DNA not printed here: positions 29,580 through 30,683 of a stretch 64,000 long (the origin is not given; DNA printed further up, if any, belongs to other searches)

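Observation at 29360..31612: Compositionally foreign two-gene islet: OST-HTH-like protein plus His-motif protein of unknown family (best candidate for an undescribed system)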

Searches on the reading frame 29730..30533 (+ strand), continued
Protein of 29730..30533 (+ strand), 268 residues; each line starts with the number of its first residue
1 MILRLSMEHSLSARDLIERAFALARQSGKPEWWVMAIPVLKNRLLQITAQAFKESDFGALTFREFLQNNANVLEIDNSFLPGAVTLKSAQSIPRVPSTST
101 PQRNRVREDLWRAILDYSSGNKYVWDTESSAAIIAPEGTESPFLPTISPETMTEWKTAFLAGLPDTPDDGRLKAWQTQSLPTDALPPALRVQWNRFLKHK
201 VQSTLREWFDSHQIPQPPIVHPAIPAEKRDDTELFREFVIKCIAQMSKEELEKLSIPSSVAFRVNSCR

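Call 81: search_protein_families(library=phrogs, proteins=[window:29748-30533:+, P0082, P0093], max_evalue=0.1)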
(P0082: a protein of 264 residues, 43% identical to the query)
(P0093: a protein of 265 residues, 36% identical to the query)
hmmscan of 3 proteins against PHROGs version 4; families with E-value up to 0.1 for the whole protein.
window:29748-30533:+ (262 aa): 0 families

P0082 (264 aa): 3 families
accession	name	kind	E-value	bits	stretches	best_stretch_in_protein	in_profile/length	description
phrog_1118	-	tail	0.0031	18.6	1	175-228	111-164/189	tail assembly chaperone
phrog_16844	-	unknown function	0.0056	17.7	1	175-227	83-135/164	-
phrog_915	-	unknown function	0.053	14.7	1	169-231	34-95/121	-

P0093 (265 aa): 0 families

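Call 86: search_protein_families(library=pfam, alignment_id=A11, max_evalue=0.00001)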
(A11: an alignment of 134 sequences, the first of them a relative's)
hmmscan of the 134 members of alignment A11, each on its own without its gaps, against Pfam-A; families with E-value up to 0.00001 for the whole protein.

A. member 1, L008:3783-4262:- (159 aa): 1 family
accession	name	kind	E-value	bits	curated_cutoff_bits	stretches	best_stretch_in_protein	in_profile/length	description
PF00782.25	DSPc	-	1.9e-17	63.7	33.5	1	20-137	1-121/133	Dual specificity phosphatase, catalytic domain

B. families by the number of members that match (of 134 scanned): 123 families (the first 25 are shown)
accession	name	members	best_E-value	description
PF13847.12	Methyltransf_31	4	1.1e-38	Methyltransferase domain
PF13649.12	Methyltransf_25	4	1e-23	Methyltransferase domain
PF01135.25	PCMT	3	2.4e-67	Protein-L-isoaspartate(D-aspartate) O-methyltransferase (PCMT)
PF20256.3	MoCoBD_2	3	1.5e-58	Molybdopterin cofactor-binding domain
PF07690.21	MFS_1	3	5.8e-52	Major Facilitator Superfamily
PF08241.18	Methyltransf_11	3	1.7e-24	Methyltransferase domain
PF01850.27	PIN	3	3.7e-18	PIN domain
PF08242.18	Methyltransf_12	3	2.6e-14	Methyltransferase domain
PF16363.11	GDP_Man_Dehyd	2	2.3e-129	GDP-mannose 4,6 dehydratase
PF04321.23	RmlD_sub_bind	2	3.1e-75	RmlD substrate binding domain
PF01370.27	Epimerase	2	3.3e-69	NAD dependent epimerase/dehydratase family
PF01266.30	DAO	2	6.7e-63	FAD dependent oxidoreductase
PF02738.23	MoCoBD_1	2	1e-61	Molybdopterin cofactor-binding domain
PF00326.27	Peptidase_S9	2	2.6e-44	Prolyl oligopeptidase family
PF13701.12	DDE_Tnp_1_4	2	2.2e-43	Transposase DDE domain group 1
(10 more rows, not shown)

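Call 87: search_protein_families(library=padloc, alignment_id=A11, max_evalue=0.00001)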
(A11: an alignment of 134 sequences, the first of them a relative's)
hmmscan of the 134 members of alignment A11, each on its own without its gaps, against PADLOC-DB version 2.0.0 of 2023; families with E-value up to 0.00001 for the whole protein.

A. member 1, L008:3783-4262:- (159 aa): 0 families

B. families by the number of members that match (of 134 scanned): 165 families (the first 25 are shown)
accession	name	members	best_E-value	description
PDLC04134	mad2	4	2.1e-29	mads_2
PDLC02980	AriA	2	1e-30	-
PDLC04135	mad3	2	1.6e-20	mads_3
PDLC00091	GajA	2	1.2e-09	AAA ATPase domain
PDLC00080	GajA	2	1.8e-06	AAA ATPase domain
PDLC04392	PDC-M07A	1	2.1e-68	-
PDLC00317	PtuB1|PtuB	1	7.8e-68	Unknown function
PDLC04393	PDC-M07A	1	2.9e-66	-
PDLC04391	PDC-M07A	1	3.4e-61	-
PDLC04389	PDC-M07A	1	2.3e-59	-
PDLC04516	PDC-M21B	1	3.9e-59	-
PDLC03661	mREase_IV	1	3.3e-44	Type IV methyl-directed restriction enzyme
PDLC00668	Effector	1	2.5e-40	2TM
PDLC04184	HEC-01A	1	9.4e-40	-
PDLC04178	HEC-01A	1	2.3e-39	-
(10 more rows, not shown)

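Call 103: search_protein_families(library=pfam, alignment_id=A2, max_evalue=1)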
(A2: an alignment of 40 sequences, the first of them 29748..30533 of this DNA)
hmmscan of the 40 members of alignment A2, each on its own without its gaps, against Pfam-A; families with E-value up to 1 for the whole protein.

A. member 1, window:29748-30533:+ (262 aa): 1 family
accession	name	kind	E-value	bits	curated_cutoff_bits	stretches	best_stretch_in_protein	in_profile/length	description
PF22592.2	FCaBP_EF-hand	-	0.028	15.2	27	0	44-72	22-50/93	FCaBP EF-hand domain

B. families by the number of members that match (of 40 scanned): 20 families
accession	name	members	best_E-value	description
PF12872.13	OST-HTH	30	0.00016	OST-HTH/LOTUS domain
PF19340.5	GCP6_N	8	0.0016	Gamma-tubulin complex component 6 N-terminus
PF09324.15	Sec7-like_HDS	4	0.058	Mon2/Sec7/BIG1-like, HDS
PF23781.1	Phage_TAC_16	3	7.6e-05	Phage tail assembly chaperone protein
PF10281.14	Ish1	3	0.053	Putative nuclear envelope organisation protein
PF18107.7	HTH_ABP1_N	3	0.097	Fission yeast centromere protein N-terminal domain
PF22592.2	FCaBP_EF-hand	2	0.022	FCaBP EF-hand domain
PF16727.10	REV1_C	2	0.064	DNA repair protein REV1 C-terminal domain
PF21338.2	Top1B_N_bact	2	0.12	Bacterial DNA topoisomerase IB, N-terminal domain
PF08505.15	MMR1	2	0.14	Mitochondrial Myo2 receptor-related protein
PF00397.32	WW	1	0.00029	WW domain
PF07825.17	Exc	1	0.015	Excisionase-like protein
PF06984.18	MRP-L47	1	0.019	Mitochondrial 39-S ribosomal protein L47 (MRP-L47)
PF02998.19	Lentiviral_Tat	1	0.028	Lentiviral Tat protein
PF14331.11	IcmF-related_N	1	0.046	IcmF-related N-terminal domain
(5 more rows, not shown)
